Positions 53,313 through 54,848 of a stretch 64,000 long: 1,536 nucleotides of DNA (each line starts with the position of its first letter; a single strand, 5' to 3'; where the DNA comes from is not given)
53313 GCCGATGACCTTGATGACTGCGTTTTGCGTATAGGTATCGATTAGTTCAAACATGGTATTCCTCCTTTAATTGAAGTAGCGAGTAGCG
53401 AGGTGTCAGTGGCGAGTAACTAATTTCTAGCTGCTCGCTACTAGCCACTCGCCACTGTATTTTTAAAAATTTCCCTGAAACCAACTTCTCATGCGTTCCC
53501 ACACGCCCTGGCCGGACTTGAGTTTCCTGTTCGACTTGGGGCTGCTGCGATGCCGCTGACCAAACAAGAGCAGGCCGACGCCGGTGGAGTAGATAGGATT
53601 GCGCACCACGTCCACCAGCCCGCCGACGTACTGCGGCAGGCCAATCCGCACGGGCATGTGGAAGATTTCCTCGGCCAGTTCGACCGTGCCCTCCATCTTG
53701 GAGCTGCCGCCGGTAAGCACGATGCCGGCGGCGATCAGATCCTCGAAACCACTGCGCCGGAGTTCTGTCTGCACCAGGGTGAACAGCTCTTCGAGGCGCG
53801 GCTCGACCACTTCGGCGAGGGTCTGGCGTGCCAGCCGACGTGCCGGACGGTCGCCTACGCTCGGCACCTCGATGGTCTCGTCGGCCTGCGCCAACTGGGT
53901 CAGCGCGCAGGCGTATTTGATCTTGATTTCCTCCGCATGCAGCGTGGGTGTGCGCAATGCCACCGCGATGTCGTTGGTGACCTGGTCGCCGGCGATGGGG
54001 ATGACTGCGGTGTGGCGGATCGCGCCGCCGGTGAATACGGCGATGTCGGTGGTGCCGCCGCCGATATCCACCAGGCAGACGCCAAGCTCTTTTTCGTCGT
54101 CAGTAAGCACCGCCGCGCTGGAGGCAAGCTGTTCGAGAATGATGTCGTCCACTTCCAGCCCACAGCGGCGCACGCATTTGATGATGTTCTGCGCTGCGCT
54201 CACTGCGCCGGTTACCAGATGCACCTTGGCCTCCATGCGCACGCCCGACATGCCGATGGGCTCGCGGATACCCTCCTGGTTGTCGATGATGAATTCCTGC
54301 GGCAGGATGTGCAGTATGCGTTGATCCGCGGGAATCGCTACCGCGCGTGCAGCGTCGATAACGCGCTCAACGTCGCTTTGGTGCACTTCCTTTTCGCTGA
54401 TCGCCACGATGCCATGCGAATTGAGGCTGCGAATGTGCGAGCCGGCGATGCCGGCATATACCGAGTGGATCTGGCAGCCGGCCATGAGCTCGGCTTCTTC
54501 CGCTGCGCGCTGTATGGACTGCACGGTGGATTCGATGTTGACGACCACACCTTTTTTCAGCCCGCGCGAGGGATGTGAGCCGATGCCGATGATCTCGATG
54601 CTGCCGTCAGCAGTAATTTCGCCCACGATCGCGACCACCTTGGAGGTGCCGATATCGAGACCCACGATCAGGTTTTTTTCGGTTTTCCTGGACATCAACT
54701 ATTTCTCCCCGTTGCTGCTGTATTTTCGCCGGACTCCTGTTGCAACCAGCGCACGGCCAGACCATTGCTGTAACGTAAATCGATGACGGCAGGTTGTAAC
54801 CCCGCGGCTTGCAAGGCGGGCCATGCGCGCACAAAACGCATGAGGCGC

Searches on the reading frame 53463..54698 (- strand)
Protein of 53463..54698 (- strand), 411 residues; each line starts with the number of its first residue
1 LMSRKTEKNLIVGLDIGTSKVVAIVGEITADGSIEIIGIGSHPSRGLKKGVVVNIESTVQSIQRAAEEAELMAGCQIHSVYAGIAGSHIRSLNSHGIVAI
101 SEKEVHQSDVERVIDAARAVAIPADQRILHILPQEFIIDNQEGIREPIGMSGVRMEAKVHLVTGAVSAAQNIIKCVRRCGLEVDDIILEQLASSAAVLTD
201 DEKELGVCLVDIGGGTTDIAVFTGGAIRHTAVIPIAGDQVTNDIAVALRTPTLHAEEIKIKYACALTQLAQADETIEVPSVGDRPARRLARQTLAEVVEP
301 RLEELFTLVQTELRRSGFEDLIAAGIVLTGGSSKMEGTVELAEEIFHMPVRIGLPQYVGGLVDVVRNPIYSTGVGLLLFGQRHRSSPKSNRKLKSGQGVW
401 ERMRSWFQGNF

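Call 30: search_protein_families(library=ncbifam, proteins=[window:53463-54698:-])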
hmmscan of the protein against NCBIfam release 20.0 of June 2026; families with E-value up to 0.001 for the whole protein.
window:53463-54698:- (411 aa): 17 families
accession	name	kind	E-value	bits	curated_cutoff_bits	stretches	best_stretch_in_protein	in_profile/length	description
TIGR01174.1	ftsA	equivalog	1.2e-158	528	175.85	1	10-378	1-370/371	cell division protein FtsA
NF007009.0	PRK09472.1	equivalog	1.2e-155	518.8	409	1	2-411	1-420/420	cell division protein FtsA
NF011660.0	PRK15080.1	equivalog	6.3e-15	55.1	182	2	170-261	111-197/277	ethanolamine utilization protein EutJ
NF010539.0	PRK13927.1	subfamily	5.3e-13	48.6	293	1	187-352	133-310/339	rod shape-determining protein MreB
TIGR02529.1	EutJ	subfamily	5.4e-13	49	152.1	1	168-260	76-163/239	ethanolamine utilization protein EutJ family protein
TIGR00904.1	mreB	subfamily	1.2e-11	44.3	365.75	1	186-352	131-310/334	MreB/Mrl family cell shape determining protein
NF010540.1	PRK13929.1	exception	1.3e-11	44.2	515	1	164-352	108-308/334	rod-share determining protein MreBH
TIGR01175.1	pilM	subfamily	4.6e-10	39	133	1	8-350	2-310/348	type IV pilus assembly protein PilM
NF007992.0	PRK10719.1-3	equivalog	3.1e-06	26.3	598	1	194-241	134-181/478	ethanolamine ammonia-lyase reactivating factor EutA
NF002399.0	PRK01433.1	equivalog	7.7e-06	24.8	743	1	168-337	156-323/595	Fe-S protein assembly chaperone HscA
NF045709.1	Amuc_1101_fam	equivalog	1.7e-05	23.8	650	1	156-267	128-239/608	Amuc_1101 family PilM-like pilus complex protein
TIGR04491.1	reactive_PduG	equivalog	3.9e-05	22.2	400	0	10-71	1-61/599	diol dehydratase reactivase subunit alpha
TIGR01991.1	HscA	equivalog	8.3e-05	21.2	708.55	1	174-348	151-339/600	Fe-S protein assembly chaperone HscA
NF008673.0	PRK11678.1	equivalog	0.0001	21.3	331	0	169-225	172-229/450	molecular chaperone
NF009946.0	PRK13410.1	equivalog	0.00018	19.8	1019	0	176-223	158-205/669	molecular chaperone DnaK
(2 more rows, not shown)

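Call 68: find_homologous_proteins(query=window:53463-54698:-, max_evalue=1e-100)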
Query window:53463-54698:- (411 aa): 8000 proteins with E <= 1e-100 among 8000 candidates; the best 120 are listed.
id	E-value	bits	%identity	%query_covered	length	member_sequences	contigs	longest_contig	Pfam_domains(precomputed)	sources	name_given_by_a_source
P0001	1.9e-260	881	100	100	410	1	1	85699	PF00012.27,PF02491.26,PF06723.20,PF14450.13,PF06277.18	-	-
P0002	1.7e-254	862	98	100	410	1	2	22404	PF02491.26,PF06723.20,PF14450.13,PF06277.18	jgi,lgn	jgi:cell division protein FtsA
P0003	3.5e-252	854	97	100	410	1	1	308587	PF00012.27,PF02491.26,PF06723.20,PF14450.13,PF06277.18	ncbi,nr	ncbi:MAG: cell division protein FtsA [Gammaproteobacteria bacterium]|nr:cell division protein FtsA [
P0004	1.4e-249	846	96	100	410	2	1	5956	PF02491.26,PF06723.20,PF14450.13,PF06277.18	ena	-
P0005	2.1e-239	812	92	100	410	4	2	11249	PF02491.26,PF06723.20,PF14450.13,PF06277.18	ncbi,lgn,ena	-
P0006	2.7e-230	782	89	100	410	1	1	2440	PF00012.27,PF02491.26,PF06723.20,PF14450.13,PF11104.15,PF06277.18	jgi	-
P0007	6.0e-230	781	88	100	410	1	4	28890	PF00012.27,PF02491.26,PF06723.20,PF14450.13,PF06277.18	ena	-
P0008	6.3e-230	781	89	100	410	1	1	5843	PF00012.27,PF02491.26,PF06723.20,PF14450.13,PF11104.15,PF06277.18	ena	-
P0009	4.1e-229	778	88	100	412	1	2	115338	PF00012.27,PF02491.26,PF06723.20,PF14450.13,PF11104.15,PF06277.18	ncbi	ncbi:MAG: cell division protein FtsA [Pseudomonadota bacterium]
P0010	1.2e-227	773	87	100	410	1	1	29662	PF00012.27,PF02491.26,PF06723.20,PF14450.13,PF06277.18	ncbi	-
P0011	2.4e-227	772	87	100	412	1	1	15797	PF02491.26,PF06723.20,PF14450.13,PF06277.18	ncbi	-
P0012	5.0e-227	771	87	100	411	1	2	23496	PF02491.26,PF06723.20,PF14450.13,PF06277.18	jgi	-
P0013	5.9e-227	771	88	100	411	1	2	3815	PF02491.26,PF06723.20,PF14450.13,PF11104.15,PF06277.18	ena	-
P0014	9.4e-227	770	87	100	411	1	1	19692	PF02491.26,PF06723.20,PF14450.13,PF06277.18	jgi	jgi:cell division protein FtsA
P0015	2.3e-226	769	87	100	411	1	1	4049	PF02491.26,PF06723.20,PF14450.13,PF06277.18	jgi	-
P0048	2.3e-225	766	87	100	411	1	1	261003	PF02491.26,PF06723.20,PF14450.13,PF06277.18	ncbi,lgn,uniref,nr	ncbi:cell division protein FtsA [Thiohalophilus thiocyanatoxydans]|uniref:Cell division protein FtsA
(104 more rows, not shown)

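Call 69: find_encoding_contigs(protein=P0003, flank=10000, max_places=2)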
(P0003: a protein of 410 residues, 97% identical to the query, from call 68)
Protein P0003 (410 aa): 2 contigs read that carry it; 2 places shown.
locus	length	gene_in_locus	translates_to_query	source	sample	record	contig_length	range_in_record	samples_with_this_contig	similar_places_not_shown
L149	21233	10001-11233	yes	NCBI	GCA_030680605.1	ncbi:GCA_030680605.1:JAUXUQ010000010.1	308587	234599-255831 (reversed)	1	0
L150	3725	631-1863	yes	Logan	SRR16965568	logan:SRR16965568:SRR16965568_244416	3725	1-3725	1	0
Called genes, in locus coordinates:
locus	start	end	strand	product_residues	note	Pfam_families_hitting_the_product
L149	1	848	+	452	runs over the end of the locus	PF01225:Mur_ligase (weak), PF08245:Mur_ligase_M, PF02875:Mur_ligase_C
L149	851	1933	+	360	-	PF00953:Glycos_transf_4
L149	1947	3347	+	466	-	PF21799:MurD-like_N, PF08245:Mur_ligase_M, PF02875:Mur_ligase_C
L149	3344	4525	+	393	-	PF01098:FTSW_RODA_SPOVE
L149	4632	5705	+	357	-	PF03033:Glyco_transf_28, PF04101:Glyco_tran_28_C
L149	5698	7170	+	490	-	PF01225:Mur_ligase, PF08245:Mur_ligase_M, PF02875:Mur_ligase_C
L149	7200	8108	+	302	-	PF01565:FAD_binding_4, PF02873:MurB_C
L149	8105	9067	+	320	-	PF01820:Dala_Dala_lig_N, PF02655:ATP-grasp_3 (weak), PF02786:CPSase_L_D2 (weak), PF02222:ATP-grasp, PF07478:Dala_Dala_lig_C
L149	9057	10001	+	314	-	PF08478:POTRA_1, PF03799:FtsQ_DivIB_C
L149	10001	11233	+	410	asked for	PF14450:FtsA, PF02491:SHS2_FTSA, PF00012:HSP70 (faint), PF06723:MreB_Mbl, PF06277:EutA (weak), PF14450:FtsA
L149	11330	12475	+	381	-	PF00091:Tubulin, PF12327:FtsZ_C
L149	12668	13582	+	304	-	PF03331:LpxC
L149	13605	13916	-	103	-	PF05258:DciA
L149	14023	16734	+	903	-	PF07517:SecA_DEAD, PF00270:DEAD (faint), PF01043:SecA_PP_bind, PF21090:P-loop_SecA, PF07516:SecA_SW, PF02810:SEC-C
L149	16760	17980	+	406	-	PF01960:ArgJ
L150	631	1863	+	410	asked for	PF14450:FtsA, PF02491:SHS2_FTSA, PF00012:HSP70 (faint), PF06723:MreB_Mbl, PF06277:EutA (weak), PF14450:FtsA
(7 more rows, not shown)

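Call 70: find_encoding_contigs(protein=P0002, flank=10000, max_places=2)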
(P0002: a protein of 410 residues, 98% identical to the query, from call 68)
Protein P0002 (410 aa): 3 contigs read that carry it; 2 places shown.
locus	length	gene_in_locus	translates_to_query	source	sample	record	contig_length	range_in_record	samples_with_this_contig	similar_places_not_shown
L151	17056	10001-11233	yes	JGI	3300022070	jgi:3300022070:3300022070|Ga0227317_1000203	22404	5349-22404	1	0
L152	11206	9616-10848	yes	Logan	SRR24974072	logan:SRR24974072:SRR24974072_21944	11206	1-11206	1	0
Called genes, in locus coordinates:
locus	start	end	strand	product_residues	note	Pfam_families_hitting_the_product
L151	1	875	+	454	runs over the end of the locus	PF01225:Mur_ligase (weak), PF08245:Mur_ligase_M, PF02875:Mur_ligase_C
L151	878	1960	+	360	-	PF00953:Glycos_transf_4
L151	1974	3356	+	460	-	PF21799:MurD-like_N, PF08245:Mur_ligase_M, PF02875:Mur_ligase_C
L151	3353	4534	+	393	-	PF01098:FTSW_RODA_SPOVE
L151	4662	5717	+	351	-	PF03033:Glyco_transf_28, PF04101:Glyco_tran_28_C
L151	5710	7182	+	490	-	PF01225:Mur_ligase, PF08245:Mur_ligase_M, PF02875:Mur_ligase_C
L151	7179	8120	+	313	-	PF01565:FAD_binding_4, PF02873:MurB_C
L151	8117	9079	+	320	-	PF01820:Dala_Dala_lig_N, PF02655:ATP-grasp_3 (weak), PF02786:CPSase_L_D2 (weak), PF02222:ATP-grasp, PF07478:Dala_Dala_lig_C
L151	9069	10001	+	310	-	PF08478:POTRA_1, PF03799:FtsQ_DivIB_C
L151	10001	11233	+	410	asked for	PF14450:FtsA, PF02491:SHS2_FTSA, PF06723:MreB_Mbl, PF06277:EutA (weak), PF14450:FtsA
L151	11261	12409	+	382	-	PF00091:Tubulin, PF12327:FtsZ_C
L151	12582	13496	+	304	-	PF03331:LpxC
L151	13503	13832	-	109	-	PF05258:DciA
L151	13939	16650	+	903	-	PF07517:SecA_DEAD, PF00270:DEAD (faint), PF01043:SecA_PP_bind, PF21090:P-loop_SecA, PF07516:SecA_SW, PF02810:SEC-C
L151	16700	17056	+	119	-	?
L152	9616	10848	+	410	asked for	PF14450:FtsA, PF02491:SHS2_FTSA, PF06723:MreB_Mbl, PF06277:EutA (weak), PF14450:FtsA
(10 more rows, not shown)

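Call 71: find_encoding_contigs(protein=P0005, flank=10000, max_places=2)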
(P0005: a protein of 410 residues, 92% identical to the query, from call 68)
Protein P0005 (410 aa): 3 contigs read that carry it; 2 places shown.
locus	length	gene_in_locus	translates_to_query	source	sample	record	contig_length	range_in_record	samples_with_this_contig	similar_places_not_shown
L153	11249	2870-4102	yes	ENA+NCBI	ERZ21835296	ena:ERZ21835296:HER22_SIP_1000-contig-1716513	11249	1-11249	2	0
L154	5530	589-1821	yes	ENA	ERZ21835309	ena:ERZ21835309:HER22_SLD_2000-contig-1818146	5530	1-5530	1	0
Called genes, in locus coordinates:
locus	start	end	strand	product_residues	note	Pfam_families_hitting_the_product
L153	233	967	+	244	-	PF01565:FAD_binding_4, PF02873:MurB_C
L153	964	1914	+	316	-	PF01820:Dala_Dala_lig_N, PF02222:ATP-grasp, PF07478:Dala_Dala_lig_C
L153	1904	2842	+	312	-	PF08478:POTRA_1, PF03799:FtsQ_DivIB_C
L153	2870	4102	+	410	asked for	PF14450:FtsA, PF02491:SHS2_FTSA, PF06723:MreB_Mbl, PF06277:EutA (weak), PF14450:FtsA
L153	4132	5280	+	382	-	PF00091:Tubulin, PF12327:FtsZ_C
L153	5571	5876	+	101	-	PF28289:BV97_02767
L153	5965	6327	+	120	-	PF01527:HTH_Tnp_1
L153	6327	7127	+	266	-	PF13276:HTH_21, PF00665:rve, PF13683:rve_3, PF13333:rve_2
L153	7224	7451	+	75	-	-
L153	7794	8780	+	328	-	PF03331:LpxC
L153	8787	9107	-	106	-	PF05258:DciA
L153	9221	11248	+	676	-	?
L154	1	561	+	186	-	?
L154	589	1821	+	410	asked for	PF14450:FtsA, PF02491:SHS2_FTSA, PF06723:MreB_Mbl, PF06277:EutA (weak), PF14450:FtsA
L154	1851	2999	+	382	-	PF00091:Tubulin, PF12327:FtsZ_C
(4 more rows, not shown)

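Call 93: find_encoding_contigs(protein=P0048, flank=10000, max_places=1)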
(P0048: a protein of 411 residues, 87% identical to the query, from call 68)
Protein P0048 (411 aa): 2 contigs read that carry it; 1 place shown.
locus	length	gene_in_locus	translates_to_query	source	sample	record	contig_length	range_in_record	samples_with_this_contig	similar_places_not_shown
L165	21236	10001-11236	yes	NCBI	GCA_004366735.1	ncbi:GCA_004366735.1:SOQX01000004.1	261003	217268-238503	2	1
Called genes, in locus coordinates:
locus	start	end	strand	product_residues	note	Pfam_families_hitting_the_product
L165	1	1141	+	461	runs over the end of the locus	PF01225:Mur_ligase, PF08245:Mur_ligase_M, PF02875:Mur_ligase_C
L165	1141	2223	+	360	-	PF00953:Glycos_transf_4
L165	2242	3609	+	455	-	PF02826:2-Hacid_dh_C (faint), PF21799:MurD-like_N, PF08245:Mur_ligase_M, PF02875:Mur_ligase_C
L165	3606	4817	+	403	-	PF01098:FTSW_RODA_SPOVE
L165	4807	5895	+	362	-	PF03033:Glyco_transf_28, PF04101:Glyco_tran_28_C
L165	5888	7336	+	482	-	PF01225:Mur_ligase, PF08245:Mur_ligase_M, PF02875:Mur_ligase_C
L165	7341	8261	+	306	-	PF01565:FAD_binding_4, PF02873:MurB_C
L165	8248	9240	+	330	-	PF01820:Dala_Dala_lig_N, PF02655:ATP-grasp_3 (weak), PF02786:CPSase_L_D2 (weak), PF02222:ATP-grasp, PF07478:Dala_Dala_lig_C, PF13535:ATP-grasp_4 (faint)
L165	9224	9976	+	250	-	PF08478:POTRA_1, PF03799:FtsQ_DivIB_C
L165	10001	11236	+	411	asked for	PF14450:FtsA, PF02491:SHS2_FTSA, PF06723:MreB_Mbl, PF06277:EutA (weak), PF14450:FtsA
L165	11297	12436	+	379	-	PF00091:Tubulin, PF12327:FtsZ_C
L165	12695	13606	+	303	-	PF03331:LpxC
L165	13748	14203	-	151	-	PF05258:DciA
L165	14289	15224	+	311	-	PF01551:Peptidase_M23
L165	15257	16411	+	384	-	PF09587:PGA_cap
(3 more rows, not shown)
